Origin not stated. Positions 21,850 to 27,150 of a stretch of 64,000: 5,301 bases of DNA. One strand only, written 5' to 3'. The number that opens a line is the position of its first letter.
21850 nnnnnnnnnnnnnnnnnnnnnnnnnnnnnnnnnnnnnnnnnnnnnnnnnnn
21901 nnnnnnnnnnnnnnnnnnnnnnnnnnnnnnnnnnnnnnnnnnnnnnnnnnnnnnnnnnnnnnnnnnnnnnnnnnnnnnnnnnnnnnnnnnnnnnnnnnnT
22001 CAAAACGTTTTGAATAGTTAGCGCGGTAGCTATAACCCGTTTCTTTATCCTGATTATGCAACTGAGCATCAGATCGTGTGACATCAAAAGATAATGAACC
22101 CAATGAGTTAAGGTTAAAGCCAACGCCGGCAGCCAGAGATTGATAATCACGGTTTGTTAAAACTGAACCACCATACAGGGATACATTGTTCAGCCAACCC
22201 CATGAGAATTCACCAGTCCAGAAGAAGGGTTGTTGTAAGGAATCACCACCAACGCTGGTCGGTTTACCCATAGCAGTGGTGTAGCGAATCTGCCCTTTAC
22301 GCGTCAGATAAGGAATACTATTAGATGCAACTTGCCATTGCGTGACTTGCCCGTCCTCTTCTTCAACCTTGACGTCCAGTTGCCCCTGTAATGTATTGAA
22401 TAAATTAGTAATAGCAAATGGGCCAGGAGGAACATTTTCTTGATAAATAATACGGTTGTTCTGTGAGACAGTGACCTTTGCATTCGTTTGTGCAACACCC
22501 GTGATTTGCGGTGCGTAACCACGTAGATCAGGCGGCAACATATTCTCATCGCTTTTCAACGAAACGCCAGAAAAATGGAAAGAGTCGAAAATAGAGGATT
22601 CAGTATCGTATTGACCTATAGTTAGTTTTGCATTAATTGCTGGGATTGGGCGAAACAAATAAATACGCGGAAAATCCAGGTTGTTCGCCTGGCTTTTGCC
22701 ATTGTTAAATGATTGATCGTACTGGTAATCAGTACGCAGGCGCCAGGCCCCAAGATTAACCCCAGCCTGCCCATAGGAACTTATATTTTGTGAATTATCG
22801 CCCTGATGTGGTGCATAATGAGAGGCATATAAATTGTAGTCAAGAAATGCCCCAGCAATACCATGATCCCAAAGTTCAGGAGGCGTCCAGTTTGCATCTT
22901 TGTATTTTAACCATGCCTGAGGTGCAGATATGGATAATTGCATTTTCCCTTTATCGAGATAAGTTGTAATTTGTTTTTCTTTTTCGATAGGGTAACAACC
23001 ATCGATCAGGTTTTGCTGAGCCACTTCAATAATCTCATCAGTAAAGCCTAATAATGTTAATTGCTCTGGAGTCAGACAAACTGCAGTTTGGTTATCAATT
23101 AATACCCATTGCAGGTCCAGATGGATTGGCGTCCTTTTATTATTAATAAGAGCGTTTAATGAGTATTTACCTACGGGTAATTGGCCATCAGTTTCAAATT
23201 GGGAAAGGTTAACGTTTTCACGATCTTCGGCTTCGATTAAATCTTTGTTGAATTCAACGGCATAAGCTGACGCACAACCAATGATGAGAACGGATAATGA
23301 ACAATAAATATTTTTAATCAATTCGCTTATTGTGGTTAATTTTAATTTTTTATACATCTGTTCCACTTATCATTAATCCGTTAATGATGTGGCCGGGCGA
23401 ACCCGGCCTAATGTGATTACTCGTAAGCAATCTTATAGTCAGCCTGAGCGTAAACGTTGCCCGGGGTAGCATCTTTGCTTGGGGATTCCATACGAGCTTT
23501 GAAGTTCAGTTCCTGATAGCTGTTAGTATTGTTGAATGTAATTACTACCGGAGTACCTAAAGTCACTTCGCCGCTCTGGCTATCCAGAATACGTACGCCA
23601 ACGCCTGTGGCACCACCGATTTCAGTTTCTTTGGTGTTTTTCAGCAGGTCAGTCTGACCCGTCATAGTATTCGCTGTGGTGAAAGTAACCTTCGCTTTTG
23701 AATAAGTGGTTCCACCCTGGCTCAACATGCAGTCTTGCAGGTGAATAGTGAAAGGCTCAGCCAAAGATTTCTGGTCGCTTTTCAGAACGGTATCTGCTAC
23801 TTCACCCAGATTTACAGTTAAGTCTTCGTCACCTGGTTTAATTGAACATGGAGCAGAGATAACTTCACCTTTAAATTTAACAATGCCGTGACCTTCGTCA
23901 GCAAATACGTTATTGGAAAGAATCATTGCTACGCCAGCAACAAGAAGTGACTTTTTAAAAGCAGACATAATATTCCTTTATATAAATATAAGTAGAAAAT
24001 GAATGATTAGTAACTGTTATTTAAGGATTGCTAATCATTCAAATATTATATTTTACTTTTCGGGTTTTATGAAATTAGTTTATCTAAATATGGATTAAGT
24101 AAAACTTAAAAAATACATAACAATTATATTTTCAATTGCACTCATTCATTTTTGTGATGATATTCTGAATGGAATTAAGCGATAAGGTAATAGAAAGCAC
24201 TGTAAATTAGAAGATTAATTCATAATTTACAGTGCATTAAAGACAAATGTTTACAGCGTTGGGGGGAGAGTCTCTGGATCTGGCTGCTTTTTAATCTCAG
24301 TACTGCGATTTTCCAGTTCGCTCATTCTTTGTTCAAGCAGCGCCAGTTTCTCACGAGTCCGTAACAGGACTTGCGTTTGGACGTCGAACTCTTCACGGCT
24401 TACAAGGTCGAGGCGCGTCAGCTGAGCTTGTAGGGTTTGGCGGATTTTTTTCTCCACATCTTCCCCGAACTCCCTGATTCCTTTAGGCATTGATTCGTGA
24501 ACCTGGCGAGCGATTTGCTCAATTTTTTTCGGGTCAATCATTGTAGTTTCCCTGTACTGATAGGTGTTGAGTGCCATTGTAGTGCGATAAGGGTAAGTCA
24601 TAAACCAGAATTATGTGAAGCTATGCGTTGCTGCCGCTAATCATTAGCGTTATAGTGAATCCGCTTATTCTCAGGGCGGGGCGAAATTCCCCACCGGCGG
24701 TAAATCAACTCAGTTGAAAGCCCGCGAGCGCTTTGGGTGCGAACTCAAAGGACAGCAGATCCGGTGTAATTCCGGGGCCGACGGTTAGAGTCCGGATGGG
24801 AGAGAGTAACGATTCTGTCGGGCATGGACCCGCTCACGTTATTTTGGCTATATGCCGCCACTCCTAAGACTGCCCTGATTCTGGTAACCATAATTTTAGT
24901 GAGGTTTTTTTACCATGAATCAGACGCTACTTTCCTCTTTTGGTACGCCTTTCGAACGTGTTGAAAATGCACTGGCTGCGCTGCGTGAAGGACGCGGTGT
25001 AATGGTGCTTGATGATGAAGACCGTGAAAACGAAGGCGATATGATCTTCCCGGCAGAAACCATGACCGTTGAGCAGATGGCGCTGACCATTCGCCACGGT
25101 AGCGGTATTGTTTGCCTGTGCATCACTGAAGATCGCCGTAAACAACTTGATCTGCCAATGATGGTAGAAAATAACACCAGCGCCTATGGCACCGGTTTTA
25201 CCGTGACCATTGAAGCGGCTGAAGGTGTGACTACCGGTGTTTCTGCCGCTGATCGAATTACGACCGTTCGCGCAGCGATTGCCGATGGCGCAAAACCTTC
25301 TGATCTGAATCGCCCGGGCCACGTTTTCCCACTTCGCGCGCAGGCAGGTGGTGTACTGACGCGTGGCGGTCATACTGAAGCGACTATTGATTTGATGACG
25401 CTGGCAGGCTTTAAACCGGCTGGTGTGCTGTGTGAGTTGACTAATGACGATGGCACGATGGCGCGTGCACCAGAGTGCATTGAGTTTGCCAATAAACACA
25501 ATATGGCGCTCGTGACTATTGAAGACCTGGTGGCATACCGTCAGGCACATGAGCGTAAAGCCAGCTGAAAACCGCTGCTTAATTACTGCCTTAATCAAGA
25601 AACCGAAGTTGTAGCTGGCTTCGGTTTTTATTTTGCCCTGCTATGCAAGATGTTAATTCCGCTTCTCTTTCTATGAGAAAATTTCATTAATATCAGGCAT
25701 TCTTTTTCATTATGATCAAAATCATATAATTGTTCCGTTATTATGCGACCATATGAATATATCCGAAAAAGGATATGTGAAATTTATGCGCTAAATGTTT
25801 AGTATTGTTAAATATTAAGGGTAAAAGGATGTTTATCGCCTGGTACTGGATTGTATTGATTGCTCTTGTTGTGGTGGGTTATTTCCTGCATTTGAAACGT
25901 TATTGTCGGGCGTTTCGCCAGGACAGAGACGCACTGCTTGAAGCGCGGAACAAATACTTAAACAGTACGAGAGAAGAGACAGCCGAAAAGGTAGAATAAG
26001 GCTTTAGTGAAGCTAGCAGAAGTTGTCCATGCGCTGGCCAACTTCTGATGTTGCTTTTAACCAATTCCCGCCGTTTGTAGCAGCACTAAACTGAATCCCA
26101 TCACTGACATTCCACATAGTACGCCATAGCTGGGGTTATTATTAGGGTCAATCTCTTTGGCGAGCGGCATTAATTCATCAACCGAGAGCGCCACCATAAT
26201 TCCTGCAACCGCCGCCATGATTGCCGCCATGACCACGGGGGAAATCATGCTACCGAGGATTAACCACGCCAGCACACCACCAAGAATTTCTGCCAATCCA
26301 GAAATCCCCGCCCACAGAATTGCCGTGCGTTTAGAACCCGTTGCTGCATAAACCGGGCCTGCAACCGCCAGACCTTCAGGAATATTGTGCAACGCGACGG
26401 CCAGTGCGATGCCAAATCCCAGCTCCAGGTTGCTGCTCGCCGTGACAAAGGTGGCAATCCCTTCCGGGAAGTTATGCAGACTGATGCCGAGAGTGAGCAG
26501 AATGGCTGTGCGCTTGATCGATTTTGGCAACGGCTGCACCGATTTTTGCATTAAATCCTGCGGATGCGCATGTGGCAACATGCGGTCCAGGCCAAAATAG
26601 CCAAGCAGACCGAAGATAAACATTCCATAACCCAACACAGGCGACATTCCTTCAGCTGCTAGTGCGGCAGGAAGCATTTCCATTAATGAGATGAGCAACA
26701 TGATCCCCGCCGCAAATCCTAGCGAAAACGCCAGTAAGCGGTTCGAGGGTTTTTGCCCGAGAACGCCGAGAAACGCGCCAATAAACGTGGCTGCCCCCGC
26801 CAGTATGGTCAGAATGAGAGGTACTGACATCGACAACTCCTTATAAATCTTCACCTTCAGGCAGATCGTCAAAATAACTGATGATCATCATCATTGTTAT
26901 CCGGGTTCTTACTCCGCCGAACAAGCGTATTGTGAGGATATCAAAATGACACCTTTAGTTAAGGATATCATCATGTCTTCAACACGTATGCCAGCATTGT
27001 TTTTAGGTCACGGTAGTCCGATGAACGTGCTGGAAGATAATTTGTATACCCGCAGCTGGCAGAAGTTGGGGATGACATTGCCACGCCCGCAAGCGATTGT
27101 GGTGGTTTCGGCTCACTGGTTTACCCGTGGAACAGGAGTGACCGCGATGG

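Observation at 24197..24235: Perfect 13-bp AT-rich inverted repeat 16 nt downstream of ubiK, upstream of the fimbrial promoter region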

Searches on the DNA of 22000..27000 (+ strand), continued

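Call 40: get_annotated_region(hit=H60, flank=150)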
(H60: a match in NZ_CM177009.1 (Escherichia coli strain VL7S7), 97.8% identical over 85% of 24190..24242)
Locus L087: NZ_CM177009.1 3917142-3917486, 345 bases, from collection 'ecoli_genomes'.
description: Escherichia coli strain VL7S7 chromosome, whole genome shotgun sequence
organism: Escherichia coli strain VL7S7 (NCBI taxid 562)
replicon: chromosome; assembly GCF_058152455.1
host: Homo sapiens; source: stool; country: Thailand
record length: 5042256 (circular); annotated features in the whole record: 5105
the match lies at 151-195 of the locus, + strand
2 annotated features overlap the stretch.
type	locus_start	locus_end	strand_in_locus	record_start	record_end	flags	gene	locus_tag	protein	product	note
CDS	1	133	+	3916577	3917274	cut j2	-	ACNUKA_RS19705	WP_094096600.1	IS1-like element IS1A family transposase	programmed frameshift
CDS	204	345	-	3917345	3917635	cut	ubiK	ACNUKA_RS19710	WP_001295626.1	ubiquinone biosynthesis accessory factor UbiK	-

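Call 41: get_annotated_region(hit=H34, flank=150)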
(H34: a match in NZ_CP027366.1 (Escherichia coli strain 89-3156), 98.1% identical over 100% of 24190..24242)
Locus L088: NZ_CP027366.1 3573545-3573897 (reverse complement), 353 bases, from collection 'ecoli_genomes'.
description: Escherichia coli strain 89-3156 chromosome, complete genome
organism: Escherichia coli strain 89-3156 (NCBI taxid 562)
replicon: chromosome; assembly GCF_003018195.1
host: missing; source: missing; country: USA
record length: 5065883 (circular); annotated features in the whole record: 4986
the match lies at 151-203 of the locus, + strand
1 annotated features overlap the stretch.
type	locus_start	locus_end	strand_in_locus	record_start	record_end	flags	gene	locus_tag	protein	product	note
CDS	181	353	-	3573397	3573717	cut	ubiK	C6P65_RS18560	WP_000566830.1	ubiquinone biosynthesis accessory factor UbiK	-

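Call 42: get_annotated_region(hit=H45, flank=150)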
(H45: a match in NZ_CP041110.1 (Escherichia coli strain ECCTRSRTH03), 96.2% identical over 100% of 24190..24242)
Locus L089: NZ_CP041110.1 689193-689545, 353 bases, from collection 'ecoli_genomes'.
description: Escherichia coli strain ECCTRSRTH03 chromosome, complete genome
organism: Escherichia coli strain ECCTRSRTH03 (NCBI taxid 562)
replicon: chromosome; assembly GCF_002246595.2
host: Swine; source: Rectal swab; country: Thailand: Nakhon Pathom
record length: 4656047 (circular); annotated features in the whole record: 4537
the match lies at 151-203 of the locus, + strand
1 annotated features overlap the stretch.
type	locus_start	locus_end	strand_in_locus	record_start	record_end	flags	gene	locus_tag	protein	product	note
CDS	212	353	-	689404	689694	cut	ubiK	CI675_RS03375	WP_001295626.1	ubiquinone biosynthesis accessory factor UbiK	-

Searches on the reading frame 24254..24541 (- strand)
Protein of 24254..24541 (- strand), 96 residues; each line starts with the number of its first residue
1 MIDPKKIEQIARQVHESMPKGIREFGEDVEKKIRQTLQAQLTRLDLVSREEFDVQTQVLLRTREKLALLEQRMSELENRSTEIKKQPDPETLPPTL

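Call 37: find_related_loci(query=window:24254-24541:-, collection=genome_contigs, flank=2500)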
Query window:24254-24541:- (96 aa) in genome_contigs; peptide patterns used: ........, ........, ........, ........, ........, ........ (x = any residue, [..] = any of these).
600 stretches matched a pattern (row limit reached: there are more); 432 encode a relative of the query (tblastn E <= 1e-3); the best 80 are kept; 80 distinct loci.
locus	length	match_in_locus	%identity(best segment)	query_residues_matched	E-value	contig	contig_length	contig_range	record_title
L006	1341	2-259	99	11-96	2e-53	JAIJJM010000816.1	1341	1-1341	MAG: Collinsella sp. isolate Map_57_008 contig_100_10363, whole genome shotgun sequence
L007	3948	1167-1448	85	1-95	2e-48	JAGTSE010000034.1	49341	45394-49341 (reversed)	MAG: Proteobacteria bacterium isolate CTSoil_132 scaffold_83, whole genome shotgun sequence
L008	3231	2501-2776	85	1-95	7e-48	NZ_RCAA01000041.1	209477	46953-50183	Enterobacter sp. R1(2018) NODE_153, whole genome shotgun sequence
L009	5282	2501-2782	84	1-95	4e-48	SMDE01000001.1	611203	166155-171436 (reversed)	Phytobacter diazotrophicus strain DSM 17806 Ga0244675_101, whole genome shotgun sequence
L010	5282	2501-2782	85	1-95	6e-48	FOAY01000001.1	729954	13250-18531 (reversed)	Kosakonia sacchari strain SP1 genome assembly, contig: Ga0060208_101, whole genome shotgun sequence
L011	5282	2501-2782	84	1-95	4e-48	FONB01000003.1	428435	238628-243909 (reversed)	Kosakonia sp. S29 genome assembly, contig: Ga0075254_103, whole genome shotgun sequence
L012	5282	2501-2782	85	1-95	7e-48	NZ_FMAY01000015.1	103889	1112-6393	Kosakonia oryzendophytica strain REICA_082, whole genome shotgun sequence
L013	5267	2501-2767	88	1-89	1e-47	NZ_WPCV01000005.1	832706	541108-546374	Citrobacter sp. On2M On2M_5, whole genome shotgun sequence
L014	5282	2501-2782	84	1-95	3e-47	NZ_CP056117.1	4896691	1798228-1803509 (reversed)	Enterobacter cloacae strain DSM 26481 chromosome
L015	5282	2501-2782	85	1-94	3e-47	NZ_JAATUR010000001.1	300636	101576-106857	Escherichia coli strain SCPM-O-B-8794 1length=300636, whole genome shotgun sequence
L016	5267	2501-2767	88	1-89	3e-47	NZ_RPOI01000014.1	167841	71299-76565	Citrobacter youngae strain CCUG 30791 citrobacter_youngae_CCUG30791T_0000014, whole genome shotgun sequence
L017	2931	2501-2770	83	1-95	3e-47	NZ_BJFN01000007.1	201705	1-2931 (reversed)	Buttiauxella sp. A111 Contig07, whole genome shotgun sequence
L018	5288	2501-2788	84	1-95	4e-47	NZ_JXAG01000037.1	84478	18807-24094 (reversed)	Enterobacter sp. Bisph1 contig037, whole genome shotgun sequence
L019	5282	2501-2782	84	1-95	5e-47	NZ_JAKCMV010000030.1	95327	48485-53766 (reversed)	Enterobacter asburiae strain INSAq146 Aq146_contig_30, whole genome shotgun sequence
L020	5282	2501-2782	84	1-95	4e-47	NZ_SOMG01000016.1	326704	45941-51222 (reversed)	Lelliottia nimipressuralis strain 51 GCID_CRU_0002_NODE_5.ctg_1, whole genome shotgun sequence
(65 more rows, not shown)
